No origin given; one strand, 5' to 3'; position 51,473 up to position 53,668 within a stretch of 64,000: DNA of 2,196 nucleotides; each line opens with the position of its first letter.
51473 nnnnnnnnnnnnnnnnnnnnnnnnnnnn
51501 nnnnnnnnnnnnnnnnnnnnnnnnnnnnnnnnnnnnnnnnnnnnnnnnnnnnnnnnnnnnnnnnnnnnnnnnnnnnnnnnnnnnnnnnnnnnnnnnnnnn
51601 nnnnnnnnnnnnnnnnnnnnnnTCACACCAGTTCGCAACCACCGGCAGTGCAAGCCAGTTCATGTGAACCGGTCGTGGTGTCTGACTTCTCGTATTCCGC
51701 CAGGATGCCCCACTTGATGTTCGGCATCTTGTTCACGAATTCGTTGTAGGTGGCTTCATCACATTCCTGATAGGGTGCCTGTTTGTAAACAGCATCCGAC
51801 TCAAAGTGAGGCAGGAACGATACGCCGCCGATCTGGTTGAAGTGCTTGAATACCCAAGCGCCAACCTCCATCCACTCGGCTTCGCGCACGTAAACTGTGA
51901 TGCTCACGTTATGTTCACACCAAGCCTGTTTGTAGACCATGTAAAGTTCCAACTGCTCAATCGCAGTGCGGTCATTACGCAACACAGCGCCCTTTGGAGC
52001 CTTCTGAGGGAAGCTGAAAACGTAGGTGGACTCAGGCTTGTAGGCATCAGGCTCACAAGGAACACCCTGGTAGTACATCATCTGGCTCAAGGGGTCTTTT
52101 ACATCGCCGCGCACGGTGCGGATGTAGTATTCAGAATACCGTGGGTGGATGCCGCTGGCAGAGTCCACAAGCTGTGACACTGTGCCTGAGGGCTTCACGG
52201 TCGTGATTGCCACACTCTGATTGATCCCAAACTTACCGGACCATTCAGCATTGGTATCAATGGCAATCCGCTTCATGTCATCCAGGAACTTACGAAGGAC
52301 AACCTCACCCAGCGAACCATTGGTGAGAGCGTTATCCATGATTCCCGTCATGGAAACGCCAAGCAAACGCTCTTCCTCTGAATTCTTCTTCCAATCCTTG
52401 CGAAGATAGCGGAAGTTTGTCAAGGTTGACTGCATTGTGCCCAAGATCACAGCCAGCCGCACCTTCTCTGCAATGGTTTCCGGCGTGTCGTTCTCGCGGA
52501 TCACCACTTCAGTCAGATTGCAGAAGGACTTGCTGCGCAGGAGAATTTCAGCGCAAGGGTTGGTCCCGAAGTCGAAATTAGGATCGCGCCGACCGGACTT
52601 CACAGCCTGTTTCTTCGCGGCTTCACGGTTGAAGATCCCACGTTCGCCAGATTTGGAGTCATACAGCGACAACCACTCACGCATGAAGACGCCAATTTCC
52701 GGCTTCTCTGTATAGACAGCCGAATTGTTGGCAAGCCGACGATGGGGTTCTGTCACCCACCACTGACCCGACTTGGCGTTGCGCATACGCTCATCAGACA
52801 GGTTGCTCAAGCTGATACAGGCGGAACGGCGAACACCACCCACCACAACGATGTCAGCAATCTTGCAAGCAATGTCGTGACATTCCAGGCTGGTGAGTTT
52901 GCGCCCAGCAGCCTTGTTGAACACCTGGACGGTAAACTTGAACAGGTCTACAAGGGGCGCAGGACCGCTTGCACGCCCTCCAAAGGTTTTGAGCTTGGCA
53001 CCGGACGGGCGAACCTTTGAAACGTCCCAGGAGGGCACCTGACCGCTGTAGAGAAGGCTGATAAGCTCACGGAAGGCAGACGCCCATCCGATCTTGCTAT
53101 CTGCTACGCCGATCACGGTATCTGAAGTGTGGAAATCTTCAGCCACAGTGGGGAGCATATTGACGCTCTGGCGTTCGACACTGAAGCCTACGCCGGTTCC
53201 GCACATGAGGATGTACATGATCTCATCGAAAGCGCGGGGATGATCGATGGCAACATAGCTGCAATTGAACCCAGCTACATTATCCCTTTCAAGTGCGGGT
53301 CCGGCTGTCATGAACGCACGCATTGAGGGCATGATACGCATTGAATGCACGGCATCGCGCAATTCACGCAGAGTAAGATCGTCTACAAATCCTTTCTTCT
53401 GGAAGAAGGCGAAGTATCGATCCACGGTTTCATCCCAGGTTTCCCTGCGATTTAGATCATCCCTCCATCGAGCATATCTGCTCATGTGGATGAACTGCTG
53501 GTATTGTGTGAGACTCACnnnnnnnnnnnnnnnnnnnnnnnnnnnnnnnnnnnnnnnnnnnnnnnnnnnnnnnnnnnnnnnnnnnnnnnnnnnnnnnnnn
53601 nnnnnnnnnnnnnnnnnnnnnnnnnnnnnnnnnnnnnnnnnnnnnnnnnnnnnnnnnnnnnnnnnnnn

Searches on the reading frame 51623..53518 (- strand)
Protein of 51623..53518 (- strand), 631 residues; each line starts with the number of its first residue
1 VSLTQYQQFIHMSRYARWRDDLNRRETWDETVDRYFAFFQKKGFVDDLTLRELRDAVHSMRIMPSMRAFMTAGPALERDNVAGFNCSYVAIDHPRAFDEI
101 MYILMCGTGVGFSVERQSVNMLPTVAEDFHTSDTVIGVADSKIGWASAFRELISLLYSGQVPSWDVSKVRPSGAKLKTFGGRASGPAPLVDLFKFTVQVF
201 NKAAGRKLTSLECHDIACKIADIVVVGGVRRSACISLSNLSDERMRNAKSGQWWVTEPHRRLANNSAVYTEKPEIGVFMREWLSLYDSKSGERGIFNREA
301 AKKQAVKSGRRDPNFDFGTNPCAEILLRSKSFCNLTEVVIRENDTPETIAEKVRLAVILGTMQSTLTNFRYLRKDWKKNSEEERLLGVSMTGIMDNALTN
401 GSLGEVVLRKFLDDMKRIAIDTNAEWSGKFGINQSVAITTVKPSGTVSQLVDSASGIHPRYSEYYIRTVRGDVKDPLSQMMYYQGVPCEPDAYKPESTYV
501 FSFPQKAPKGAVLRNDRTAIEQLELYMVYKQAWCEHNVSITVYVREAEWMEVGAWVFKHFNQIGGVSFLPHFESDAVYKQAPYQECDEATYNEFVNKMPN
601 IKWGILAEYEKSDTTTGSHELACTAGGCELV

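Call 9: search_protein_families(library=phrogs, proteins=[window:51623-53518:-])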
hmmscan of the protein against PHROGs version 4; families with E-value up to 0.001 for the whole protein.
window:51623-53518:- (631 aa): 2 families
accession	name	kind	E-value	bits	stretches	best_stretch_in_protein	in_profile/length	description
phrog_367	-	DNA, RNA and nucleotide metabolism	2.6e-186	621.9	1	4-630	32-696/701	ribonucleotide reductase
phrog_84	-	DNA, RNA and nucleotide metabolism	0.00029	20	0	318-393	484-568/975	ribonucleoside-diphosphate reductase large subunit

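Call 10: search_protein_families(library=pfam, proteins=[window:51623-53518:-])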
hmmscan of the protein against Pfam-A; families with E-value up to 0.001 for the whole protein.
window:51623-53518:- (631 aa): 3 families
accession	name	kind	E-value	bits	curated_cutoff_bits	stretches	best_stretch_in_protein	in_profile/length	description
PF02867.20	Ribonuc_red_lgC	-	3.1e-13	49.6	23.9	0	164-207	34-77/523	Ribonucleotide reductase, barrel domain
PF21995.1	RNR-II_ins_dom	-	1.3e-08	35.5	27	1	134-194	35-101/107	B12-dependent ribonucleotide reductase, insertion domain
PF17975.6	RNR_Alpha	-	0.00079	20.4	26.4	0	6-35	20-49/101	Ribonucleotide reductase alpha domain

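Call 20: find_homologous_proteins(query=window:51623-53518:-)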
Query window:51623-53518:- (631 aa): 8000 proteins with E <= 0.001 among 8000 candidates; the best 120 are listed.
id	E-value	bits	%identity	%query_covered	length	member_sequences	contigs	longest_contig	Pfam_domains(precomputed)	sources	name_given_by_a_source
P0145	0.0e+0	1466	100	100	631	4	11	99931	PF02867.21,PF21995.2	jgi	-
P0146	0.0e+0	1013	68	100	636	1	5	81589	PF02867.21,PF21995.2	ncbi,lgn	-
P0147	1.1e-296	1003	69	100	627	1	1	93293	PF02867.21,PF21995.2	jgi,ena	-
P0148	1.5e-296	1003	69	100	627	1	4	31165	PF02867.21,PF21995.2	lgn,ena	-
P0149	2.1e-296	1003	69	100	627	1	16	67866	PF02867.21,PF21995.2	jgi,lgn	-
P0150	1.9e-294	996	67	100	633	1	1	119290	PF02867.21,PF21995.2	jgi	jgi:ribonucleoside-diphosphate reductase alpha chain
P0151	1.2e-292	990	67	100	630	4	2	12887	PF02867.21,PF17975.7,PF21995.2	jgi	jgi:ribonucleoside-diphosphate reductase alpha chain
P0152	1.3e-292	990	67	100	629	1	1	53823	PF02867.21,PF21995.2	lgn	-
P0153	9.0e-292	987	68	100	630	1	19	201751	PF02867.21,PF21995.2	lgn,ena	-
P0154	2.2e-291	986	68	100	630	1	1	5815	PF02867.21,PF21995.2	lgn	-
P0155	1.5e-290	983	67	100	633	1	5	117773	PF02867.21,PF17975.7,PF21995.2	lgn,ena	-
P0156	2.5e-290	982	67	100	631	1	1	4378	PF02867.21,PF17975.7,PF21995.2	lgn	-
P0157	5.7e-289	978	67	100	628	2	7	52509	PF02867.21,PF21995.2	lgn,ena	-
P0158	1.9e-288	976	65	100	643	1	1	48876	PF02867.21,PF17975.7,PF21995.2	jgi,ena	-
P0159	2.3e-288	976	67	100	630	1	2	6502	PF02867.21,PF21995.2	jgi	-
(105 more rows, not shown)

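Call 21: find_encoding_contigs(protein=P0146, flank=10000, max_places=1)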
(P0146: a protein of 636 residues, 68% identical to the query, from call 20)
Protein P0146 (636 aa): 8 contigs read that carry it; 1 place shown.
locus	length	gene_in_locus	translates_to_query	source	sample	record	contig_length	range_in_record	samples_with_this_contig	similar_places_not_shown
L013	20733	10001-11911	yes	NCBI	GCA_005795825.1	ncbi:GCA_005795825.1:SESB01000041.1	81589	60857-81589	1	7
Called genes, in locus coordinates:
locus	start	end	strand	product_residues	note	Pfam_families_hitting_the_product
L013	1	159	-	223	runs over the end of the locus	-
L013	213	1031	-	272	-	-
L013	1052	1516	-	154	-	-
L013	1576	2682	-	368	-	-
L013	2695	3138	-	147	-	-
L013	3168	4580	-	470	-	-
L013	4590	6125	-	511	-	-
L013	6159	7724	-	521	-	PF22530:Terminase-T7_RNaseH-like (faint)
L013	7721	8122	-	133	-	-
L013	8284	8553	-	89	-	-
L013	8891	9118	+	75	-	-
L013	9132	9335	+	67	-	-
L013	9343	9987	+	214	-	PF00574:CLP_protease, PF25145:NfeD1b_N (weak)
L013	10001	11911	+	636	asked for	PF21995:RNR-II_ins_dom (weak), PF02867:Ribonuc_red_lgC (faint)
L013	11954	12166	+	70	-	-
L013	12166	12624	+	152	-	PF01936:NYN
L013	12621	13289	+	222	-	-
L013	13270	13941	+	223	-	-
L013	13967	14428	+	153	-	-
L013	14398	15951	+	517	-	-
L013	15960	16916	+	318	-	-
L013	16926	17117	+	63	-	-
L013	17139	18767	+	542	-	-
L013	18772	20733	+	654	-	?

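Call 22: find_encoding_contigs(protein=P0150, flank=10000, max_places=1)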
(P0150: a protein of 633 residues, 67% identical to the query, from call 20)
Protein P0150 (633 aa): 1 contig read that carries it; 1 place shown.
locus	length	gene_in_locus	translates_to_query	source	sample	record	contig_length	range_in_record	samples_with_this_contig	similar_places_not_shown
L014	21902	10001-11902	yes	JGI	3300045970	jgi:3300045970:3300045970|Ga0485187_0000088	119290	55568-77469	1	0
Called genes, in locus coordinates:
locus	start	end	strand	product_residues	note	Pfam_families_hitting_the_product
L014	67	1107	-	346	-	-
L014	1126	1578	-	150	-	-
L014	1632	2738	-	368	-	-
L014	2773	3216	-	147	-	-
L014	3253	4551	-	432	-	PF27290:YonD_N (faint)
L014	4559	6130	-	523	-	-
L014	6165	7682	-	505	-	-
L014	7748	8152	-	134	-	-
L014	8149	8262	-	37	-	-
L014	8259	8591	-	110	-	-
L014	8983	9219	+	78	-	-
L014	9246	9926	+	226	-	PF00574:CLP_protease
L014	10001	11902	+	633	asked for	PF21995:RNR-II_ins_dom (weak), PF02867:Ribonuc_red_lgC (faint)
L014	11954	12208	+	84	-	-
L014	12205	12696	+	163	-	PF01936:NYN (weak)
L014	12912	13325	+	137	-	-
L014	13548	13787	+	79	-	-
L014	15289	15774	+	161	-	-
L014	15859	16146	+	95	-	-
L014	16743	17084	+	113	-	-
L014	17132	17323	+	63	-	-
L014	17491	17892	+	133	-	PF02675:AdoMet_dc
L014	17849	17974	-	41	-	-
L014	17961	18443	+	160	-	PF03330:DPBB_1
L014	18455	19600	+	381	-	PF09511:RNA_lig_T4_1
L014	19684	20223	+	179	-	PF00149:Metallophos (faint)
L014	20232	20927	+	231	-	-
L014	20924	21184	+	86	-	-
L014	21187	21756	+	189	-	PF21448:DNMK (weak)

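Call 23: find_encoding_contigs(protein=P0153, flank=10000, max_places=1)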
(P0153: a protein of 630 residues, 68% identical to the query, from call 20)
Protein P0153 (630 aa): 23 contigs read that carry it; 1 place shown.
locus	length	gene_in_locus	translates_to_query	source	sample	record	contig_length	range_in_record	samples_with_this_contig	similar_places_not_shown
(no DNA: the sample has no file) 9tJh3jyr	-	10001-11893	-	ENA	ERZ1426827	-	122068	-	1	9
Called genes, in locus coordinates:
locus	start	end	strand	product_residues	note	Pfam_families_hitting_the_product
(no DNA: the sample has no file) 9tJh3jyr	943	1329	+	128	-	PF01814:Hemerythrin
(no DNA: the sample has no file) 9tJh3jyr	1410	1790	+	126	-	PF02675:AdoMet_dc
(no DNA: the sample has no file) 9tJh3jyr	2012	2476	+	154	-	-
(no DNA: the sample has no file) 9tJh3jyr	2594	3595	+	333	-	-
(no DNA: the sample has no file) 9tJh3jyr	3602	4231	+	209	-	-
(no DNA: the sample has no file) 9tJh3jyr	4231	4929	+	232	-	-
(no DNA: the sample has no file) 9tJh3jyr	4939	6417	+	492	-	-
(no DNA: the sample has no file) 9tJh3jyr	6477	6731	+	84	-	PF24729:Acb2_Tad1_hairpin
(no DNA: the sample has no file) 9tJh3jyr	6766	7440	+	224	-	-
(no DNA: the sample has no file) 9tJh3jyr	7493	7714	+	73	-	-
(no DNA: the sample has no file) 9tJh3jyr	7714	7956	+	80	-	-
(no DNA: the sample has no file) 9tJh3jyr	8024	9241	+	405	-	PF26125:AcrVA2-like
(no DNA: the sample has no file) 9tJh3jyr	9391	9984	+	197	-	-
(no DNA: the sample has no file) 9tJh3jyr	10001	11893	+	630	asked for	PF02867:Ribonuc_red_lgC (faint), PF21995:RNR-II_ins_dom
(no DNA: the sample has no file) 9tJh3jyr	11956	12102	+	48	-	-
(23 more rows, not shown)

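Call 24: find_encoding_contigs(protein=P0155, flank=10000, max_places=1)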
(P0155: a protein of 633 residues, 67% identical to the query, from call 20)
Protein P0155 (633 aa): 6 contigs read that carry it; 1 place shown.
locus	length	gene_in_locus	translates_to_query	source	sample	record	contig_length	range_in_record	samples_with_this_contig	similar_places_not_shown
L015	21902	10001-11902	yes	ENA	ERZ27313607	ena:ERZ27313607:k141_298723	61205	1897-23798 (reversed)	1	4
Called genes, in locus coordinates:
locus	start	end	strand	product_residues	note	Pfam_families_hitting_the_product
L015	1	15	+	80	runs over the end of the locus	-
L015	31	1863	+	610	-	-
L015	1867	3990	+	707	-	-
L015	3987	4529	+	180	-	-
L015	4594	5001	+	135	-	-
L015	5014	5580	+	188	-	PF06508:QueC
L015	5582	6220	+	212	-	-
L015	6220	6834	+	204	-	PF02592:Vut_1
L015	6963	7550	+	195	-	PF00929:RNase_T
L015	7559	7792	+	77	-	-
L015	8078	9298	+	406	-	PF26125:AcrVA2-like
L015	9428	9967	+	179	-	-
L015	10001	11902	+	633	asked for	PF17975:RNR_Alpha (weak), PF02867:Ribonuc_red_lgC (faint), PF21995:RNR-II_ins_dom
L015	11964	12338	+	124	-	-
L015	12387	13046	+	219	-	-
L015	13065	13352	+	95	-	-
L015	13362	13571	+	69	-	-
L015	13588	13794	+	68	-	-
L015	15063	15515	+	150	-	-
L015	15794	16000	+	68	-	-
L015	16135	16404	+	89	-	-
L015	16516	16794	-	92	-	-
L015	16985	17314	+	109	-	-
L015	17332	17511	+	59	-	-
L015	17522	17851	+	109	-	-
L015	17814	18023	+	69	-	-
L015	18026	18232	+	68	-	-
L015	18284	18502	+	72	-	-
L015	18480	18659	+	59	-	-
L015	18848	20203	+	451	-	PF12224:Amidoligase_2 (weak)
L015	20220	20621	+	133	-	-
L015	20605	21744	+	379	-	PF12224:Amidoligase_2 (faint)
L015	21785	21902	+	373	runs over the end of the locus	PF13230:GATase_4 (weak), PF13522:GATase_6 (weak)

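Call 60: find_encoding_contigs(protein=P0147, flank=10000, max_places=1)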
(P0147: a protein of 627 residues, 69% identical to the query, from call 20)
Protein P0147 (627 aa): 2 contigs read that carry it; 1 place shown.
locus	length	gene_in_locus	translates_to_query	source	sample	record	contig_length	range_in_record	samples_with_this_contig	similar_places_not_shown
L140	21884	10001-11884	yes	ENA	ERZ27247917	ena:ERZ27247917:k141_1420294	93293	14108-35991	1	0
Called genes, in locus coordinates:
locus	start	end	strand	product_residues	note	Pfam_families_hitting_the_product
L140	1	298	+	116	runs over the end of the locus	-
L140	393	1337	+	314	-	PF12849:PBP_like_2, PF13531:SBP_bac_11 (weak), PF01547:SBP_bac_1 (faint), PF12727:PBP_like (weak)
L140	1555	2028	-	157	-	-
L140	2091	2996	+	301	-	PF01075:Glyco_transf_9 (faint)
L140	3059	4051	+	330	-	PF01370:Epimerase, PF02719:Polysacc_synt_2 (weak), PF04321:RmlD_sub_bind (weak), PF07993:NAD_binding_4 (faint), PF16363:GDP_Man_Dehyd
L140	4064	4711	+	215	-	PF13505:OMP_b-brl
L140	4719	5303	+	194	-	PF13489:Methyltransf_23 (weak), PF08241:Methyltransf_11 (weak), PF01209:Ubie_methyltran (weak)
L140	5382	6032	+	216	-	-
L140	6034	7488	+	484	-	PF20307:divDNAB (faint), PF03796:DnaB_C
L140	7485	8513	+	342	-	PF02739:5_3_exonuc_N, PF01367:5_3_exonuc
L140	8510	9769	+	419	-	-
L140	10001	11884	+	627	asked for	PF21995:RNR-II_ins_dom (weak), PF02867:Ribonuc_red_lgC (faint)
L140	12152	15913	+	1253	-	-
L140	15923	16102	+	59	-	-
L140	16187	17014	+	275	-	-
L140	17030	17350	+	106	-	-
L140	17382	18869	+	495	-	-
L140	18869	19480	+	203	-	-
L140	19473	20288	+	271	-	-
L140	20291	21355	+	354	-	-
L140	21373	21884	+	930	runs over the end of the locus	PF16190:E1_FCCH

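Call 61: find_encoding_contigs(protein=P0149, flank=10000, max_places=1)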
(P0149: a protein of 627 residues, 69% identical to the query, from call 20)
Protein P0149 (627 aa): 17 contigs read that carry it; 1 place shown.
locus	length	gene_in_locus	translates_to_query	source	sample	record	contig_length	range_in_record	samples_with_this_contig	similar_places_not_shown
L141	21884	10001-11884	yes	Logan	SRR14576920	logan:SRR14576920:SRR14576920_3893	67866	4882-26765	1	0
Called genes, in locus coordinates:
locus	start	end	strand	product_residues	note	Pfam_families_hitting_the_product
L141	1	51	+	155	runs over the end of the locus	-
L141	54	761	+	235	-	PF00226:DnaJ, PF01556:DnaJ_C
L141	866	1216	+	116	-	-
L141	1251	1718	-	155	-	-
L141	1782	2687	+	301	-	PF01075:Glyco_transf_9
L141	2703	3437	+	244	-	PF13505:OMP_b-brl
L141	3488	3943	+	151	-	-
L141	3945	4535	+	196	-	PF13489:Methyltransf_23, PF08241:Methyltransf_11, PF08242:Methyltransf_12 (weak), PF13649:Methyltransf_25 (weak), PF13847:Methyltransf_31 (faint)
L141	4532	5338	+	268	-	PF05050:Methyltransf_21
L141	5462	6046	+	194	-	-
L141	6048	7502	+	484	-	PF20307:divDNAB (faint), PF03796:DnaB_C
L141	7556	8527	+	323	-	PF02739:5_3_exonuc_N, PF01367:5_3_exonuc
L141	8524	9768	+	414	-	-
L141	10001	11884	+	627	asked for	PF21995:RNR-II_ins_dom (weak), PF02867:Ribonuc_red_lgC (faint)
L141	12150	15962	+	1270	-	-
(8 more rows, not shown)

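Call 62: find_encoding_contigs(protein=P0152, flank=10000, max_places=1)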
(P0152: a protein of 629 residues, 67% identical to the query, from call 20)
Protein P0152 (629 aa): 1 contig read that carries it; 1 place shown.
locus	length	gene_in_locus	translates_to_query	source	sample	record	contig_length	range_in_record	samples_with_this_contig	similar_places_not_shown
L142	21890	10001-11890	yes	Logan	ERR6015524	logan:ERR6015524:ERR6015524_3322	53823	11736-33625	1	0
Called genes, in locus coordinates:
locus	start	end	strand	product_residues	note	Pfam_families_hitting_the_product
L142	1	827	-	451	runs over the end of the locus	PF09414:RNA_ligase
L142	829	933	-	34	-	-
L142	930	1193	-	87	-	-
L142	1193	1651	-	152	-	-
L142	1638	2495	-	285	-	PF01555:N6_N4_Mtase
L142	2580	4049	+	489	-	PF01391:Collagen (weak)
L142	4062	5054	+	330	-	-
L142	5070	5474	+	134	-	-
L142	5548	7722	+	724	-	-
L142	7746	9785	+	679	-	-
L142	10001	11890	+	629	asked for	PF21995:RNR-II_ins_dom (weak), PF02867:Ribonuc_red_lgC (faint)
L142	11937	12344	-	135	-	-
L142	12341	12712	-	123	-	-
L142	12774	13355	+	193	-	PF00265:TK, PF13401:AAA_22 (faint)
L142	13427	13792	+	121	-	-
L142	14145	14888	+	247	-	-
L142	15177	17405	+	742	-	-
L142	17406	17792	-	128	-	-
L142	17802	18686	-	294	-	PF13155:Toprim_2 (faint)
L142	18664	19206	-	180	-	-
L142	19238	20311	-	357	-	-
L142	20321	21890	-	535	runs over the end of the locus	PF01432:Peptidase_M3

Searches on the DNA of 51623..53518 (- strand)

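Call 26: search_rna_families(sources=[L013, L014, L015], threshold=gathering)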
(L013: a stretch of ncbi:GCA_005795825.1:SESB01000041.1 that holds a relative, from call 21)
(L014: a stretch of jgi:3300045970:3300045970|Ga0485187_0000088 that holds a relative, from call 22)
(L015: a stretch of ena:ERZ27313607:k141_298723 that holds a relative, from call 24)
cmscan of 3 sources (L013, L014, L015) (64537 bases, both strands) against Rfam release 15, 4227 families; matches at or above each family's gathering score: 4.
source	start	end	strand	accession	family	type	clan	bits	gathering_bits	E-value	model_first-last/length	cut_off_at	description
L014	14816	14888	+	RF00005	tRNA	Gene; tRNA;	CL00001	66.5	29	2.9e-12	1-71/71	no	tRNA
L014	16193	16265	+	RF00005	tRNA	Gene; tRNA;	CL00001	57.1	29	1.1e-09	1-71/71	no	tRNA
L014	15044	15126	+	RF00005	tRNA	Gene; tRNA;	CL00001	52.5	29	2e-08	1-71/71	no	tRNA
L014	17330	17413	+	RF00005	tRNA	Gene; tRNA;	CL00001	45.1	29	2.2e-06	1-71/71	no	tRNA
